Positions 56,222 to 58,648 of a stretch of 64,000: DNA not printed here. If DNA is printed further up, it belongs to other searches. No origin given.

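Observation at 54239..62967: Two divergent, paralogous nitrogenase-like (Nfl) three-component gene sets of unknown function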

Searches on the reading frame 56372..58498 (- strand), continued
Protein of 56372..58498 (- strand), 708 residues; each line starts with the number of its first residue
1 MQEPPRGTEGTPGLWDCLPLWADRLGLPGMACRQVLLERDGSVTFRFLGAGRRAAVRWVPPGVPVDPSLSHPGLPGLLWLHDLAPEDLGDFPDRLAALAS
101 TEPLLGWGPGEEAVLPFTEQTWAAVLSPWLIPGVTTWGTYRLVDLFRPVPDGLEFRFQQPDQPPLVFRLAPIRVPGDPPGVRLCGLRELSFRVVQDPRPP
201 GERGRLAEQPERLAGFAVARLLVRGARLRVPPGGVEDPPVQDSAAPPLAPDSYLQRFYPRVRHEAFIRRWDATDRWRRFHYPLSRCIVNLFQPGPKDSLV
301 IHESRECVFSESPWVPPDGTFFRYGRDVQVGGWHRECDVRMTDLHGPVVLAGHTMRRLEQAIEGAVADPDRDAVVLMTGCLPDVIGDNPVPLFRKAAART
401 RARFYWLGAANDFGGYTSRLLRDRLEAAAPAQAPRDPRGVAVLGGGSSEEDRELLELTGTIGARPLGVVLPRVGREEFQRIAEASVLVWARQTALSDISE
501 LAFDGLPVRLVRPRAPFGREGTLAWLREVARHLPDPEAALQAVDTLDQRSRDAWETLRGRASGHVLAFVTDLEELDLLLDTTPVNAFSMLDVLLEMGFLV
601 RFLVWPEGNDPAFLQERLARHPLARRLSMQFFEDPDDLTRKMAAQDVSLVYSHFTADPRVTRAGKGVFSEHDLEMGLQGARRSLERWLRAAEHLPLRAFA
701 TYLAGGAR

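Call 58: fold_search(model_id=the predicted structure, library=pdb)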
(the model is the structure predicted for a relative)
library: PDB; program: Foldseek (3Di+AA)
matches with E <= 10: 1116; with E <= 0.001: 135
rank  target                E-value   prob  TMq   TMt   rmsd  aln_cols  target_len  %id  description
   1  9ian_B                6.9e-15  1.00  0.35  0.51   8.9       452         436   18  Nitrogenase maturase NifEN in complex with the cofactor chaperone NifX (released 2026-03-04)
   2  9d9u_A                1.6e-14  1.00  0.36  0.60   7.6       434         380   19  Rhodospirillum rubrum Nitrogenase-like Methylthio-alkane Reductase Complex with an Oxidized P-cluster (released 2025-11-05)
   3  9ian_A                2.6e-14  1.00  0.36  0.49   8.8       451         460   17  Nitrogenase maturase NifEN in complex with the cofactor chaperone NifX (released 2026-03-04)
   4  9onk_A                2.7e-14  1.00  0.34  0.51   8.8       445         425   17  L-cluster inward bound holo-NifEN expressed in E. coli (released 2026-02-18)
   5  9i0f_A                3.8e-14  1.00  0.36  0.50   8.1       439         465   17  Revisited AvNifEN crystal structure (released 2025-12-03)
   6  4wes_A                1.3e-13  1.00  0.33  0.42  11.0       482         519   12  Nitrogenase molybdenum-iron protein from Clostridium pasteurianum at 1.08 A resolution (released 2015-02-11)
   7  4wes_C                1.3e-13  1.00  0.33  0.42  10.9       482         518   12  Nitrogenase molybdenum-iron protein from Clostridium pasteurianum at 1.08 A resolution (released 2015-02-11)
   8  5koj_C                1.7e-13  1.00  0.34  0.46   8.4       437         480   14  Nitrogenase MoFeP protein in the IDS oxidized state (released 2016-09-14)
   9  3pdi_A                2.2e-13  1.00  0.35  0.52   8.6       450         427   17  Precursor bound NifEN (released 2011-01-19)
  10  4wn9_A                2.3e-13  1.00  0.33  0.42  11.0       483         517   12  Structure of the Nitrogenase MoFe Protein from Clostridium pasteurianum Pressurized with Xenon (released 2015-03-18)
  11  5koj_A                2.4e-13  1.00  0.34  0.46   8.4       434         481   14  Nitrogenase MoFeP protein in the IDS oxidized state (released 2016-09-14)
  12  9fmg_A                2.6e-13  1.00  0.36  0.50   9.6       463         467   18  Methylthio-alkane reductase complex (released 2025-09-17)
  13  9d9u_B                2.7e-13  1.00  0.35  0.58   7.4       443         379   18  Rhodospirillum rubrum Nitrogenase-like Methylthio-alkane Reductase Complex with an Oxidized P-cluster (released 2025-11-05)
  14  5vpw_C                4.4e-13  1.00  0.34  0.44  10.8       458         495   13  Nitrogenase Cp1 at pH 5 (released 2017-07-26)
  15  5koh_C                5.5e-13  1.00  0.34  0.47   8.6       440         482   15  Nitrogenase MoFeP from Gluconacetobacter diazotrophicus in dithionite reduced state (released 2016-09-21)
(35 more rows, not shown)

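Call 80: search_protein_families(library=ncbifam, proteins=[L005:1945-2979:+, L005:9361-10818:-, L008:8150-9523:-, L004:6320-7729:-, L004:7726-8841:-, L004:8855-9529:-, L004:9538-10620:-, L004:10632-11732:-, L004:11741-12328:-], max_evalue=0.00001)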
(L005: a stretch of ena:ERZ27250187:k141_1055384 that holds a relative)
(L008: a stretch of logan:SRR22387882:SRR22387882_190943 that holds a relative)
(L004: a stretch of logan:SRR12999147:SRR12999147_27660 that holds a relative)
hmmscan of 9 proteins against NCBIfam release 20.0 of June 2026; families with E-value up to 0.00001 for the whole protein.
L005:1945-2979:+ (344 aa): 22 families
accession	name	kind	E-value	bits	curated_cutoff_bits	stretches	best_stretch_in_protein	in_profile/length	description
NF003808.0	PRK05396.1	equivalog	1.5e-133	444.9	380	1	1-343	1-339/341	L-threonine 3-dehydrogenase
TIGR00692.1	tdh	equivalog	1.3e-130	435.4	458.35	1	3-342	1-338/340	L-threonine 3-dehydrogenase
NF041097.1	keto_inos_dh_IolM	equivalog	3.7e-64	216.8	450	1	14-342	40-387/389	scyllo-inosose 3-dehydrogenase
TIGR03451.1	mycoS_dep_FDH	equivalog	4.4e-45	154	512.9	2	163-342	175-356/358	S-(hydroxymethyl)mycothiol dehydrogenase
NF007489.0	PRK10083.1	equivalog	4e-43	147.7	376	1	1-344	1-337/339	Zn-dependent oxidoreductase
NF007375.0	PRK09880.1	equivalog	1.4e-42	145.7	469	1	28-344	29-343/344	L-idonate 5-dehydrogenase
TIGR03989.1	Rxyl_3153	subfamily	2.1e-38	132.6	440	2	120-338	139-364/370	NDMA-dependent alcohol dehydrogenase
NF010344.0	PRK13771.1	subfamily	4.8e-38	131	349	1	1-343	1-332/334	putative alcohol dehydrogenase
TIGR03366.1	HpnZ_proposed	hypoth_equivalog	2.1e-37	129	328.1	1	23-289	2-278/315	putative phosphonate catabolism associated alcohol dehydrogenase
NF006940.0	PRK09422.1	equivalog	8.1e-34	117.1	344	1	1-288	1-282/338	alcohol dehydrogenase AdhP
TIGR02818.1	adh_III_F_hyde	equivalog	4.3e-32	111.6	543.95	2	121-343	139-367/368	S-(hydroxymethyl)glutathione dehydrogenase/class III alcohol dehydrogenase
NF007642.0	PRK10309.1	equivalog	2.3e-31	109.3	550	1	1-343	1-345/347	galactitol-1-phosphate 5-dehydrogenase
NF041172.1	AcrlCoa_red_Thmprot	equivalog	1.4e-30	106.4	500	1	1-343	1-333/334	acryloyl-CoA reductase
TIGR03201.1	dearomat_had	equivalog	1.8e-30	106.2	338.65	1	17-335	14-339/349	6-hydroxycyclohex-1-ene-1-carbonyl-CoA dehydrogenase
TIGR02824.1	quinone_pig3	subfamily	6.9e-21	74.6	296.8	1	173-343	149-324/325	putative NAD(P)H quinone oxidoreductase, PIG3 family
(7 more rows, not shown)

L005:9361-10818:- (485 aa): 0 families

L008:8150-9523:- (457 aa): 1 family
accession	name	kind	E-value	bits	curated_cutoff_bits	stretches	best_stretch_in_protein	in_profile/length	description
TIGR02168.1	SMC_prok_B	equivalog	4e-06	24.9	567.35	1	234-420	231-421/1181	chromosome segregation protein SMC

L004:6320-7729:- (469 aa): 69 families (the best 25 are shown)
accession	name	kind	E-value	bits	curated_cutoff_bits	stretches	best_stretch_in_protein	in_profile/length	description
NF053554.1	prodigi_MAP_PigE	equivalog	2.7e-90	303.9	850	1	16-375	375-725/837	prodigiosin MAP biosynthesis aminotransferase PigE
NF008570.0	PRK11522.1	equivalog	2e-75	254.1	612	1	4-374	28-397/464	putrescine aminotransferase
TIGR03372.1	putres_am_tran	equivalog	3.1e-67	227.4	658.65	1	6-376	18-387/442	putrescine aminotransferase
NF005993.0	PRK08117.1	subfamily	3.4e-65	220.3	574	1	43-453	26-428/433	aspartate aminotransferase family protein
TIGR00707.1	argD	subfamily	1.5e-63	215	410.05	1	38-375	5-327/381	acetylornithine/succinylornithine family transaminase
NF002874.0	PRK03244.1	equivalog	1.5e-63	215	457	1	34-377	17-341/399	acetylornithine transaminase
TIGR00508.1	bioA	equivalog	7.2e-61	206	405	1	43-383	14-368/419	adenosylmethionine--8-amino-7-oxononanoate transaminase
NF004718.0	PRK06062.1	subfamily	6.7e-60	202.9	472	2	207-453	213-447/454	hypothetical protein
NF002325.0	PRK01278.1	subfamily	6.1e-59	199.6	372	1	43-384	14-344/395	acetylornithine transaminase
NF004624.0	PRK05964.1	equivalog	1e-57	195.6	494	1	44-381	28-372/427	adenosylmethionine--8-amino-7-oxononanoate transaminase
NF004426.0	PRK05769.1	equivalog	1.2e-55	189.1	552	1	46-377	40-379/441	acetyl ornithine aminotransferase family protein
NF002797.0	PRK02936.1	equivalog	2.8e-54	184.3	496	1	44-382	13-333/385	acetylornithine transaminase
NF052567.1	OmAmTferAptACaul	equivalog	3.2e-54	184.3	500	1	46-382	22-377/431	omega-aminotransferase AptA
NF005102.0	PRK06541.1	equivalog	1.8e-53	181.7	574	1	46-454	38-455/460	aspartate aminotransferase family protein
NF005812.0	PRK07678.1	subfamily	4.6e-53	180.5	488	1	45-374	32-377/451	aminotransferase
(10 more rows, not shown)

L004:7726-8841:- (371 aa): 24 families
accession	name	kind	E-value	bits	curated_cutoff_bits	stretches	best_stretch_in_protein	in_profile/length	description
TIGR04317.1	W_rSAM_matur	equivalog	1e-30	107.1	380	1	68-251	5-181/349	tungsten cofactor oxidoreductase radical SAM maturase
TIGR04311.1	rSAM_Geo_metal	subfamily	5.8e-27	94.8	400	1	66-248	2-181/423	radical SAM/SPASM family putative metalloenzyme maturase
TIGR02668.1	moaA_archaeal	equivalog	2.4e-14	53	325.25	1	71-201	14-138/303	GTP 3',8-cyclase MoaA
TIGR04321.1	spiroSPASM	subfamily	1.1e-13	50.8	250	1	60-207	224-377/510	spiro-SPASM protein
TIGR04546.1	rSAM_ahbC_deAc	equivalog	1.3e-13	50.6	650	1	71-211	43-174/390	12,18-didecarboxysiroheme deacetylase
TIGR02109.1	PQQ_syn_pqqE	equivalog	5.9e-13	48.5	381.35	1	64-252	4-180/358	pyrroloquinoline quinone biosynthesis protein PqqE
TIGR04347.1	pseudo_SAM_Halo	equivalog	8.3e-12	45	525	1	59-200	31-165/390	TIGR04347 family pseudo-SAM/SPASM protein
NF001199.0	PRK00164.2-1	equivalog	5.8e-11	42.1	231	1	71-201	16-140/308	GTP 3',8-cyclase MoaA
TIGR04545.1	rSAM_ahbD_hemeb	equivalog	6.5e-11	42.2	500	1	71-247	4-168/339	heme b synthase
TIGR04466.1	rSAM_BlsE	equivalog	9.1e-11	41.8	400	1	69-193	5-123/327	cytosylglucuronate decarboxylase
TIGR02666.1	moaA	equivalog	1e-10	41.1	284.05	1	72-203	15-147/336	GTP 3',8-cyclase MoaA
TIGR04051.1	rSAM_NirJ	equivalog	1.5e-10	40.6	515.45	1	77-197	12-126/354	heme d1 biosynthesis radical SAM protein NirJ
TIGR04054.1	rSAM_NirJ1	equivalog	3.9e-10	38.9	650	1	69-197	38-160/387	putative heme d1 biosynthesis radical SAM protein NirJ1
TIGR04055.1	rSAM_NirJ2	equivalog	7.8e-10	38.8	500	1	75-194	8-120/326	putative heme d1 biosynthesis radical SAM protein NirJ2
TIGR03962.1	mycofact_rSAM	equivalog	8.1e-10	38.4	265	1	66-209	11-147/339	mycofactocin radical SAM maturase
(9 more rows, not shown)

L004:8855-9529:- (224 aa): 10 families
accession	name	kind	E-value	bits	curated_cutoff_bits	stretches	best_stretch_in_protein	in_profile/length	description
NF045667.1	MTase_DVU1556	equivalog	3.2e-13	49.6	155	1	64-179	12-121/213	DVU_1556 family methyltransferase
NF004452.0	PRK05785.1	equivalog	2.7e-08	33.6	207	1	54-173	32-141/228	hypothetical protein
NF001244.0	PRK00216.1-5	equivalog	3.2e-08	33.1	216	1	65-180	39-156/236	bifunctional demethylmenaquinone methyltransferase/2-methoxy-6-polyprenyl-1,4-benzoquinol methylase UbiE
TIGR01934.1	MenG_MenH_UbiE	subfamily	4.2e-08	32.8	158.35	1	58-180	26-145/223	ubiquinone/menaquinone biosynthesis methyltransferase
NF043040.1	corrin_prot_MT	hypoth_equivalog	1.3e-07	31.3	180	1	57-176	25-146/216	corrinoid protein-associated methyltransferase CpaM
NF045825.1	FAmtase_mtf2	equivalog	1.4e-07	31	400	1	75-192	59-170/248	fatty-acid O-methyltransferase Mtf2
NF001241.0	PRK00216.1-2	equivalog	4.1e-07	29.9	327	1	58-180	38-150/231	demethylmenaquinone methyltransferase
NF047649.1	MTase_UXPK_star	exception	4.3e-06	26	460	1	72-170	75-174/283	methyltransferase/UXPK-star double selenoprotein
TIGR02072.1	BioC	equivalog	5.9e-06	26.3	184.95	1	76-177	36-132/244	malonyl-ACP O-methyltransferase BioC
NF010703.0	PRK14103.1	equivalog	7.5e-06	25.5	320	1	56-151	12-100/256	trans-aconitate 2-methyltransferase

L004:9538-10620:- (360 aa): 30 families (the best 25 are shown)
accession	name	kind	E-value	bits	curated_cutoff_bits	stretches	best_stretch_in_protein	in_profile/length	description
TIGR04317.1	W_rSAM_matur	equivalog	5.9e-19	68.4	380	1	32-292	7-255/349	tungsten cofactor oxidoreductase radical SAM maturase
TIGR02668.1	moaA_archaeal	equivalog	1.7e-18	66.7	325.25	1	30-244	11-216/303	GTP 3',8-cyclase MoaA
NF038283.1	viperin_w_prok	equivalog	4.2e-17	62.2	180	1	36-206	9-180/281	viperin family antiviral radical SAM protein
TIGR02666.1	moaA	equivalog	1.2e-16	60.6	284.05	1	31-207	12-186/336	GTP 3',8-cyclase MoaA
NF001199.0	PRK00164.2-1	equivalog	5.4e-14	52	231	1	30-203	13-177/308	GTP 3',8-cyclase MoaA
TIGR03962.1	mycofact_rSAM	equivalog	2.8e-13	49.8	265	1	27-206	10-178/339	mycofactocin radical SAM maturase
NF045574.1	sacti_mat_StsB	exception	3.1e-13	49.4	625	1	36-212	103-267/466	StsB family radical SAM/SPASM domain sactipeptide maturase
TIGR04051.1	rSAM_NirJ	equivalog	3.4e-13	49.3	515.45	1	36-239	9-200/354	heme d1 biosynthesis radical SAM protein NirJ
TIGR04303.1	GeoRSP_rSAM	equivalog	3.2e-12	46.7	400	1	27-243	3-206/325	GeoRSP system radical SAM/SPASM protein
TIGR04545.1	rSAM_ahbD_hemeb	equivalog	4.8e-12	46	500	1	36-210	7-171/339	heme b synthase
NF049973.1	radical_Rv1681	equivalog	6e-12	45.1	380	1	38-207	81-240/326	Rv1681 family radical SAM protein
TIGR04347.1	pseudo_SAM_Halo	equivalog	7.2e-12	45.3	525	1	26-208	36-206/390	TIGR04347 family pseudo-SAM/SPASM protein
TIGR04466.1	rSAM_BlsE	equivalog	4.2e-11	42.9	400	1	67-218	33-179/327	cytosylglucuronate decarboxylase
TIGR04163.1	rSAM_cobopep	equivalog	6.2e-11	41.7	375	1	27-174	62-212/428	peptide-modifying radical SAM enzyme CbpB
TIGR04546.1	rSAM_ahbC_deAc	equivalog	8.9e-11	41.2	650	1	28-209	39-208/390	12,18-didecarboxysiroheme deacetylase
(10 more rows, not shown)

L004:10632-11732:- (366 aa): 1 family
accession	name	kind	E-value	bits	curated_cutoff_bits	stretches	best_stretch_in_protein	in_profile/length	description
NF052581.1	GSU2086_dom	subfamily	7.5e-86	288.4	250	1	6-359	2-299/301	GSU2086 family protein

L004:11741-12328:- (195 aa): 14 families
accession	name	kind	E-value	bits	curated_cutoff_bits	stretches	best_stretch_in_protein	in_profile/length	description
NF010546.0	PRK13936.1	equivalog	4e-30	105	276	1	9-186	4-184/197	phosphoheptose isomerase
TIGR00441.1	gmhA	equivalog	5.1e-26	91.6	209.45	1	40-186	2-149/154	D-sedoheptulose 7-phosphate isomerase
NF010547.0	PRK13938.1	equivalog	2.4e-23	82.8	320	1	33-186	29-183/196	D-sedoheptulose 7-phosphate isomerase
NF001628.0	PRK00414.1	equivalog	9.8e-22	77.5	265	1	33-186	28-182/192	D-sedoheptulose 7-phosphate isomerase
NF002805.0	PRK02947.1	subfamily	1.6e-19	70.1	135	1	16-150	4-140/247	sugar isomerase domain-containing protein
NF008138.0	PRK10886.1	equivalog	7.4e-19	68.2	352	1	26-186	19-182/196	DnaA initiator-associating protein DiaA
NF040776.2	AlsR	equivalog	6.9e-10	38.3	400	1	114-171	173-231/279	transcriptional repressor AlsR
NF010701.0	PRK14101.1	equivalog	8.8e-10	37.4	920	1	115-188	513-584/638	bifunctional transcriptional regulator/glucokinase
NF008451.0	PRK11302.1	subfamily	1.4e-09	37.9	296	1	116-169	174-227/286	transcriptional regulator HexR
NF008458.0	PRK11337.1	equivalog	1.5e-09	37.2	378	1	115-170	186-242/293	MurR/RpiR family transcriptional regulator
TIGR03127.2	RuMP_HxlB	equivalog_domain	3.2e-09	36.9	160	1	102-176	56-132/178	6-phospho-3-hexuloisomerase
NF003915.0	PRK05441.1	subfamily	2.7e-07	29.9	168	1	33-167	46-182/300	N-acetylmuramic acid 6-phosphate etherase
NF046059.1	NagB_SO3506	equivalog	1.2e-06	28.1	430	1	72-171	45-141/330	glucosamine-6-phosphate deaminase NagB-II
NF009222.0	PRK12570.1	subfamily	4.1e-06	25.9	255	1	34-166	54-188/307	N-acetylmuramic acid 6-phosphate etherase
